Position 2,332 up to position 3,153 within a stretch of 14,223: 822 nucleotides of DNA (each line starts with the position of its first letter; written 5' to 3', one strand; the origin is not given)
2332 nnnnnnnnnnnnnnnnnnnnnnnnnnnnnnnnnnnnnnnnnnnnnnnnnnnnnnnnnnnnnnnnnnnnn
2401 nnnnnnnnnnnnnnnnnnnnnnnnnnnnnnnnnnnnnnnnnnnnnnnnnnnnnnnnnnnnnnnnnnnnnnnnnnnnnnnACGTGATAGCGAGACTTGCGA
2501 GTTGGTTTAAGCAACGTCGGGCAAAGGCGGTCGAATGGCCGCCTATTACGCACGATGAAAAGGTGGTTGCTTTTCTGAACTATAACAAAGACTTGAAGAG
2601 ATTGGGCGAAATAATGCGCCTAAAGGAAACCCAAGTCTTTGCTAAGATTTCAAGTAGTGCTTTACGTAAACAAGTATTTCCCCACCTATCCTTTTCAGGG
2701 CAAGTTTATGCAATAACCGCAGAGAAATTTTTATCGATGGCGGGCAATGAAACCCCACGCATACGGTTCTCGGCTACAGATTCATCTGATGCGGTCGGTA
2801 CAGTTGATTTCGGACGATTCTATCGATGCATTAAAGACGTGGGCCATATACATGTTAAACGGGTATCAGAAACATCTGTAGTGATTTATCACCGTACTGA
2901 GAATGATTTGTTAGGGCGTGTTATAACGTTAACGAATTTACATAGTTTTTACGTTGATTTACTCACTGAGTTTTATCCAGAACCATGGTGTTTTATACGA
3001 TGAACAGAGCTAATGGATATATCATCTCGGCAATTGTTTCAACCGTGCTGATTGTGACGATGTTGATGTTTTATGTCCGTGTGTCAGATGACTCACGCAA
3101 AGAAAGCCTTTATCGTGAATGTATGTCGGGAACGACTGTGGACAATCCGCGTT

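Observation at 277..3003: Five consecutive genes with no recognisable motif upstream of the structural module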

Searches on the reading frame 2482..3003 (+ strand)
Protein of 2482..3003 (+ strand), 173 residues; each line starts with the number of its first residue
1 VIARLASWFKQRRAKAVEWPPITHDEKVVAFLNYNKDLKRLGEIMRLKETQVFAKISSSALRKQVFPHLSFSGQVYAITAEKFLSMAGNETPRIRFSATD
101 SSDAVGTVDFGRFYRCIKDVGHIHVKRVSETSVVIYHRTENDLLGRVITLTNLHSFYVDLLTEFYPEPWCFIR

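Call 4: search_protein_families(library=phrogs, proteins=[window:2482-3003:+], max_evalue=0.01)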
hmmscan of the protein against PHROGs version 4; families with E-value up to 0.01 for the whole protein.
window:2482-3003:+ (173 aa): 0 families

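Call 6: search_protein_families(library=pfam, proteins=[window:2482-3003:+], max_evalue=1)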
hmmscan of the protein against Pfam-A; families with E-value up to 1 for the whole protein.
window:2482-3003:+ (173 aa): 0 families

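Call 22: search_dna_similar(query=window:2482-3003:+, collection=phages, mode=protein, max_rows=25, max_evalue=0.01)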
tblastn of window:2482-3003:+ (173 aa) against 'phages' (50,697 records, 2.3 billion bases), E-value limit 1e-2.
No match.

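Call 61: search_protein_families(library=padloc, proteins=[window:2482-3003:+], max_evalue=0.1)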
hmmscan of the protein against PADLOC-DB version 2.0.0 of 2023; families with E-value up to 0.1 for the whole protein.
window:2482-3003:+ (173 aa): 0 families

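Call 62: search_protein_families(library=ncbifam, proteins=[window:2482-3003:+], max_evalue=0.1)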
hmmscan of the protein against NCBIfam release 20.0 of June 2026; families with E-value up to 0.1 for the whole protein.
window:2482-3003:+ (173 aa): 0 families

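Call 75: search_solved_structures(query=window:2482-3000:+, max_evalue=10)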
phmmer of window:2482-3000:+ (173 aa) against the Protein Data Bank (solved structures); distinct sequences matched with E-value up to 10: 1.
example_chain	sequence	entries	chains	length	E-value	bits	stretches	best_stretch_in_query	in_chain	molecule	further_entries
8roc_A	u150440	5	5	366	0.54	13.6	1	25-121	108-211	Structural maintenance of chromosomes protein 1A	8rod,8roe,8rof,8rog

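Call 77: find_related_loci(query=window:2482-3000:+, collection=viral_contigs, flank=6000)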
Query window:2482-3000:+ (173 aa) in viral_contigs; peptide patterns used: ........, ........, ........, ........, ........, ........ (x = any residue, [..] = any of these).
15 stretches matched a pattern; 4 encode a relative of the query (tblastn E <= 1e-3); 4 distinct loci.
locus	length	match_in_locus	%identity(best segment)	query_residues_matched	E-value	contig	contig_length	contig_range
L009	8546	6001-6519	97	1-173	4e-115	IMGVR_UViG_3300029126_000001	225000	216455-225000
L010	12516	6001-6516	85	1-172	2e-99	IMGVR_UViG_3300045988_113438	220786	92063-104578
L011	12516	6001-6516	75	1-172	1e-86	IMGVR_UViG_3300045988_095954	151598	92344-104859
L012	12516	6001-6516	73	1-172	2e-85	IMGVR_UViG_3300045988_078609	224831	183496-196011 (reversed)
